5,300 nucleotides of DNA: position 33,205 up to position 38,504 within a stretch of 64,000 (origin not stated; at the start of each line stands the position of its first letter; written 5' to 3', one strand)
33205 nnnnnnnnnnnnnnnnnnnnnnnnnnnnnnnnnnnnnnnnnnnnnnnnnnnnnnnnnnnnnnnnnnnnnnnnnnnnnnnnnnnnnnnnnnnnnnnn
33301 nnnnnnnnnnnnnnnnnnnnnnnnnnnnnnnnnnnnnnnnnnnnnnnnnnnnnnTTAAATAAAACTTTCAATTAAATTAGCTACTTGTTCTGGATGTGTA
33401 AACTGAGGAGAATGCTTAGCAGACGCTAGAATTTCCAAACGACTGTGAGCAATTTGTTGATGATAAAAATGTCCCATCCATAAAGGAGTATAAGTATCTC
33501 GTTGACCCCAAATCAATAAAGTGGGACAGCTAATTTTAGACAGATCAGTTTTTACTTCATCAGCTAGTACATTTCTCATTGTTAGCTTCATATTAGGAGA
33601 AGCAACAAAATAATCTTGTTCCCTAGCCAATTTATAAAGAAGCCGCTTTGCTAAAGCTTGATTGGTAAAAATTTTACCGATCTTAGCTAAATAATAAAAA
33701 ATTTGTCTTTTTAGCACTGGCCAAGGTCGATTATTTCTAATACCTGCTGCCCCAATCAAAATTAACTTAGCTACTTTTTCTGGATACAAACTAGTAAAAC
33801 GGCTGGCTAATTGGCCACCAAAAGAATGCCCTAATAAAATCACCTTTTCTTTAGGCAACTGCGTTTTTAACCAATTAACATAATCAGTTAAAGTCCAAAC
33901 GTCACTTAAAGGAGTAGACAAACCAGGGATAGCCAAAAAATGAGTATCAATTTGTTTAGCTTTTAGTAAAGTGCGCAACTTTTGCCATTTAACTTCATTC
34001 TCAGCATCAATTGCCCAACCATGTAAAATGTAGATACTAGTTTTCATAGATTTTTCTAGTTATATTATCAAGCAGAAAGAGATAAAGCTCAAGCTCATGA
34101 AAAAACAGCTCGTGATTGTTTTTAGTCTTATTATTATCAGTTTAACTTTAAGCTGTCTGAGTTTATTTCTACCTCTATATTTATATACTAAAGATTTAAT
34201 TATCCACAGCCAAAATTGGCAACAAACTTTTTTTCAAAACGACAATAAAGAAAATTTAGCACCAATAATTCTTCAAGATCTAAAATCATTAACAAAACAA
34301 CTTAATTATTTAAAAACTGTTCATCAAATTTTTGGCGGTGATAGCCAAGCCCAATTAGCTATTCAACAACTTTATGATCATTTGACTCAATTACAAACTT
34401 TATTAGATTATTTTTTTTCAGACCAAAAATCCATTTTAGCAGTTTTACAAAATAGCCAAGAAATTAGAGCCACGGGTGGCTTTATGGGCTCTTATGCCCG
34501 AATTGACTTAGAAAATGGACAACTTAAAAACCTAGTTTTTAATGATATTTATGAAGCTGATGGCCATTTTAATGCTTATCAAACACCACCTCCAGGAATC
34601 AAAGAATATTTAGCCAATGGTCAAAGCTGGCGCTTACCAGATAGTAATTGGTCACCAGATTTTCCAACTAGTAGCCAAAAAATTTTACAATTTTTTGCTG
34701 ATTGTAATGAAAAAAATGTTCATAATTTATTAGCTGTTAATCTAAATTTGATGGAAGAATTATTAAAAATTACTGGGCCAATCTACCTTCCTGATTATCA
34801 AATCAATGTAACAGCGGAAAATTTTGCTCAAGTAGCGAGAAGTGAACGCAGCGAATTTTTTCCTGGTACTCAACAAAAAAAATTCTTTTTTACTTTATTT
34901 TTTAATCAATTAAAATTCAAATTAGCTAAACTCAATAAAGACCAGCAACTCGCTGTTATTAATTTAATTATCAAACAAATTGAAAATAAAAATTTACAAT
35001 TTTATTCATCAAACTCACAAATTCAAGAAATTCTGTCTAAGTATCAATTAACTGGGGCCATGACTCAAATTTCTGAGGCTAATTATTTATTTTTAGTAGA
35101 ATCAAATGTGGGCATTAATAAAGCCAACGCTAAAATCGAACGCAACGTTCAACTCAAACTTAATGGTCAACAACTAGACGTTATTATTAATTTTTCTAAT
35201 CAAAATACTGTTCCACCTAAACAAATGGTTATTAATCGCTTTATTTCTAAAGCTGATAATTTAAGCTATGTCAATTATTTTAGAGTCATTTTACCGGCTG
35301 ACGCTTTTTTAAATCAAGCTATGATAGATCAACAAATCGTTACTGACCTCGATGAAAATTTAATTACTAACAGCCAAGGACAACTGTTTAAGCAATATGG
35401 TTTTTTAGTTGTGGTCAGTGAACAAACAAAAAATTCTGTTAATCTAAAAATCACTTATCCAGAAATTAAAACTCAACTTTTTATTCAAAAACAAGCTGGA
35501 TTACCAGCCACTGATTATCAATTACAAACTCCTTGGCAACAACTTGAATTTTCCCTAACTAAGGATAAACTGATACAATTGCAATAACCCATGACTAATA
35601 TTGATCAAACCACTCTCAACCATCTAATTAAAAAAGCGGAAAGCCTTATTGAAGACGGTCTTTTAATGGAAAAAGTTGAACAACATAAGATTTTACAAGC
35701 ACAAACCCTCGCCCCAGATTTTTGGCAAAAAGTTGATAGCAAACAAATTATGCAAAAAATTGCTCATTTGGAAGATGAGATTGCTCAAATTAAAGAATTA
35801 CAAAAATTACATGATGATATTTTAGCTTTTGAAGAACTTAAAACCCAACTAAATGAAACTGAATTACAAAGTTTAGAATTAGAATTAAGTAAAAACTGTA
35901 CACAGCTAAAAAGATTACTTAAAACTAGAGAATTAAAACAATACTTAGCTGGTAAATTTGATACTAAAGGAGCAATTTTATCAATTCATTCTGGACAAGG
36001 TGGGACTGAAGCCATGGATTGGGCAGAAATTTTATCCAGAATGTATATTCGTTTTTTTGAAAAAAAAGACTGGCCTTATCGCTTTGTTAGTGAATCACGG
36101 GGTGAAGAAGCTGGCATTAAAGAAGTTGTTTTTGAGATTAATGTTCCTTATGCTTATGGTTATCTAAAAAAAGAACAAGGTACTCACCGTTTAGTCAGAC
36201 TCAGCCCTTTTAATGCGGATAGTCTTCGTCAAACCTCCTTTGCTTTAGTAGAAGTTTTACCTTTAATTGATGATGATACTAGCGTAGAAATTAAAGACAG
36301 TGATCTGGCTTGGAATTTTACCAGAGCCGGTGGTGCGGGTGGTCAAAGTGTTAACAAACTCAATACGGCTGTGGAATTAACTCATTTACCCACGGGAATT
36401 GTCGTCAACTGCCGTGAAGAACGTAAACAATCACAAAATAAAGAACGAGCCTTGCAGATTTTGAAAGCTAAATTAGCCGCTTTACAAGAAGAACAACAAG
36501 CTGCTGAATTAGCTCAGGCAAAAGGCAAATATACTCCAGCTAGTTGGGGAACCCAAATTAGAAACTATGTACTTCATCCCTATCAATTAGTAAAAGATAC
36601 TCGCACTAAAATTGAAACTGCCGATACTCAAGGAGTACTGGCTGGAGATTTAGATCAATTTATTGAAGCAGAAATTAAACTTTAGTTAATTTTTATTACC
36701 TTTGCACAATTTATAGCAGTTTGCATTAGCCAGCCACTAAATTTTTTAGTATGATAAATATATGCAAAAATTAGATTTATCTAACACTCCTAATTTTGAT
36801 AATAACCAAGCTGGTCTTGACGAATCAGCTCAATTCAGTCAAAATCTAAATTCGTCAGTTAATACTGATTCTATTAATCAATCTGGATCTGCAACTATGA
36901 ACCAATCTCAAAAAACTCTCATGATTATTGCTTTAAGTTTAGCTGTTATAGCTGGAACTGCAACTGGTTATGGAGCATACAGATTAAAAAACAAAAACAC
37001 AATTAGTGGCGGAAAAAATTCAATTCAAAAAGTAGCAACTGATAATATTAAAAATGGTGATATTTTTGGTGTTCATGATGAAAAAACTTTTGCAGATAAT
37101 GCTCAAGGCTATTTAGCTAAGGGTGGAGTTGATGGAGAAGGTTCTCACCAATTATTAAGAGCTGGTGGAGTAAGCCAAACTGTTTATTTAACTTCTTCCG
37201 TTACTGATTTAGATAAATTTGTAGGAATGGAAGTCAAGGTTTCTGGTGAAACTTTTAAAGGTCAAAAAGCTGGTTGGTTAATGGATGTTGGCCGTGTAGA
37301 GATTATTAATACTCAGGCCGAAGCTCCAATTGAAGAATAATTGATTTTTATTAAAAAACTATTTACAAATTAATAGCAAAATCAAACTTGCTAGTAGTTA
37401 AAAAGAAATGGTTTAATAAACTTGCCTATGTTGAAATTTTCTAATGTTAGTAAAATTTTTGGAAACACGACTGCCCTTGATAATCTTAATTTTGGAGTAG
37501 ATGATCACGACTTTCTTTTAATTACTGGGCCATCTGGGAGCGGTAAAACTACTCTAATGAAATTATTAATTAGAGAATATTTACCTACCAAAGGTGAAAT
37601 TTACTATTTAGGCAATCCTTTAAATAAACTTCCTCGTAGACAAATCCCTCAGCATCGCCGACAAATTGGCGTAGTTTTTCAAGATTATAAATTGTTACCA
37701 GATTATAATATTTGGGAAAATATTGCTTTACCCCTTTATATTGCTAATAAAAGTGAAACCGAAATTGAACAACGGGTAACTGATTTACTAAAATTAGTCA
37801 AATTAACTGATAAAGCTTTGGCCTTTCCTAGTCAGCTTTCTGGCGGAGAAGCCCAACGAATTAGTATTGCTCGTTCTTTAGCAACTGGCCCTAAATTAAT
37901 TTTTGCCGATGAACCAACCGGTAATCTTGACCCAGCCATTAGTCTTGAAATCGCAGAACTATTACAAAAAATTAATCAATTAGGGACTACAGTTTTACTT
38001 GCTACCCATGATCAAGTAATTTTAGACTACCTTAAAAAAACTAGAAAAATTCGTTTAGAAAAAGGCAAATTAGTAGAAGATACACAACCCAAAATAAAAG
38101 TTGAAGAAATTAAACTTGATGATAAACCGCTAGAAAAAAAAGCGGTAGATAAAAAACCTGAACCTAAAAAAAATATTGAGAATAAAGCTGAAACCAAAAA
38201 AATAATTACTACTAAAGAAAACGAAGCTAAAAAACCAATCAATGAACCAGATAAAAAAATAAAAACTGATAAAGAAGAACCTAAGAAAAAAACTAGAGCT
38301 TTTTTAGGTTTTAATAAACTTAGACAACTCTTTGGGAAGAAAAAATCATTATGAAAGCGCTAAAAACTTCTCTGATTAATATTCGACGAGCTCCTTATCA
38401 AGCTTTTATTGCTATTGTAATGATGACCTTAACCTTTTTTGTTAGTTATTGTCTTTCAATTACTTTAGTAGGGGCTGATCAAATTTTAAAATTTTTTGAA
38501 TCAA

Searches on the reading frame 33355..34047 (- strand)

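Call 56: search_protein_families(library=pfam, proteins=[window:33355-34047:-], max_evalue=0.00001)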
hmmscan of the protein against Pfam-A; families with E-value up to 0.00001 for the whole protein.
window:33355-34047:- (230 aa): 3 families
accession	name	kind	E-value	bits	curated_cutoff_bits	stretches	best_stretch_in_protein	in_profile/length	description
PF00561.26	Abhydrolase_1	-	5.4e-21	75.8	25.8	1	50-124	52-124/245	alpha/beta hydrolase fold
PF12697.13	Abhydrolase_6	-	2.6e-15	58.1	26.3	1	7-224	3-216/217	Alpha/beta hydrolase family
PF12146.15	Hydrolase_4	-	4.6e-12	46.2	27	1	54-212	63-232/239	Serine aminopeptidase, S33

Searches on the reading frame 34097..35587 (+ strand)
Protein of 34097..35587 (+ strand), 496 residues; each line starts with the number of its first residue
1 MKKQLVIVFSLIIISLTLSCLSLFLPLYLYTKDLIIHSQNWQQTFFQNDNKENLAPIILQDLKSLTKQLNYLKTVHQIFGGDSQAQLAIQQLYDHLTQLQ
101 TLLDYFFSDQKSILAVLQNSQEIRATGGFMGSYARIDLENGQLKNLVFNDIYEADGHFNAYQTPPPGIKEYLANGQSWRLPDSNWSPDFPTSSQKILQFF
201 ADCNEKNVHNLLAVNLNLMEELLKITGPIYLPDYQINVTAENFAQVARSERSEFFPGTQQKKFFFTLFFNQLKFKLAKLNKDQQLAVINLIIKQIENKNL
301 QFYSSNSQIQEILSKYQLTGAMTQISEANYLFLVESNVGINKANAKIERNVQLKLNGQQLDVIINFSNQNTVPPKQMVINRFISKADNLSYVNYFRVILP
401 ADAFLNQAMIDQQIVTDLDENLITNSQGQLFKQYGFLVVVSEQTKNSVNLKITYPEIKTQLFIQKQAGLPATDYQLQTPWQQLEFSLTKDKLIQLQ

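Call 56: search_protein_families(library=pfam, proteins=[window:34097-35587:+], max_evalue=0.00001)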
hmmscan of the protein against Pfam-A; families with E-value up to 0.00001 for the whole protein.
window:34097-35587:+ (496 aa): 1 family
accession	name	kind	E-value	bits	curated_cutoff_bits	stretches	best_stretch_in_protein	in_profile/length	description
PF13196.11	DUF4012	-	3.2e-22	80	28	1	110-250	3-142/144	Protein of unknown function (DUF4012)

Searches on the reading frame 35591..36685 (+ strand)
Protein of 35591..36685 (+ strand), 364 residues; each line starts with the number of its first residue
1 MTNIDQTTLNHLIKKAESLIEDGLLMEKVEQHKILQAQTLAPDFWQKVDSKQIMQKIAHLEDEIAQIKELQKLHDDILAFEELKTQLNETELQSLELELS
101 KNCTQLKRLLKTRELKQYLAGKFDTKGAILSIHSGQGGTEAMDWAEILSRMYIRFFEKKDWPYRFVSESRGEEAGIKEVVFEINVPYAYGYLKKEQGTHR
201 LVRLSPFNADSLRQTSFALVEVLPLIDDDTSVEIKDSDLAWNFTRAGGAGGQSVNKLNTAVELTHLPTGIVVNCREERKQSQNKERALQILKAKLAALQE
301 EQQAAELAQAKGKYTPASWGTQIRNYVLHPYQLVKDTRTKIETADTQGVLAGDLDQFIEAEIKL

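Call 56: search_protein_families(library=pfam, proteins=[window:35591-36685:+], max_evalue=0.00001)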
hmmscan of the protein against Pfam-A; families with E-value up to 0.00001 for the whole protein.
window:35591-36685:+ (364 aa): 2 families
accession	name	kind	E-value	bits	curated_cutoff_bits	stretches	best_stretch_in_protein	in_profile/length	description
PF03462.23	PCRF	-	4.2e-46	157.6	24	1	30-220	3-194/194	PCRF domain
PF00472.26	RF-1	-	5.8e-36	123.4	35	1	229-338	2-116/116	RF-1 domain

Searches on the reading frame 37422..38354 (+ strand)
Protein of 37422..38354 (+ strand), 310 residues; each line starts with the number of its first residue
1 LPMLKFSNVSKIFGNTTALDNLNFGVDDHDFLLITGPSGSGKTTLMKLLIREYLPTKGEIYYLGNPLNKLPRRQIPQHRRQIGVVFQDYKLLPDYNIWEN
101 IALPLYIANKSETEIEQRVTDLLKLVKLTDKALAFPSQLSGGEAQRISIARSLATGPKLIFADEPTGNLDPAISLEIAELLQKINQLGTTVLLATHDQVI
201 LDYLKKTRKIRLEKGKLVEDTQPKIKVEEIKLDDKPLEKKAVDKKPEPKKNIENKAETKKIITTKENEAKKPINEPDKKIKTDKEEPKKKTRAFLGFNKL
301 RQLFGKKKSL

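Call 56: search_protein_families(library=pfam, proteins=[window:37422-38354:+], max_evalue=0.00001)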
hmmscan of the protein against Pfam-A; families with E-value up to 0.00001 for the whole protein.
window:37422-38354:+ (310 aa): 3 families
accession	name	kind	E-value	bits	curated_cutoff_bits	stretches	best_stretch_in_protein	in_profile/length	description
PF00005.33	ABC_tran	-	1.7e-34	119.8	25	1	19-166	1-136/137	ABC transporter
PF20720.3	nSTAND3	-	8.7e-08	32.4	27.2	1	16-71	4-58/155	Novel STAND NTPase 3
PF13304.12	AAA_21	-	1.9e-07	31.9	27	0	148-202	250-304/304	AAA domain, putative AbiEii toxin, Type IV TA system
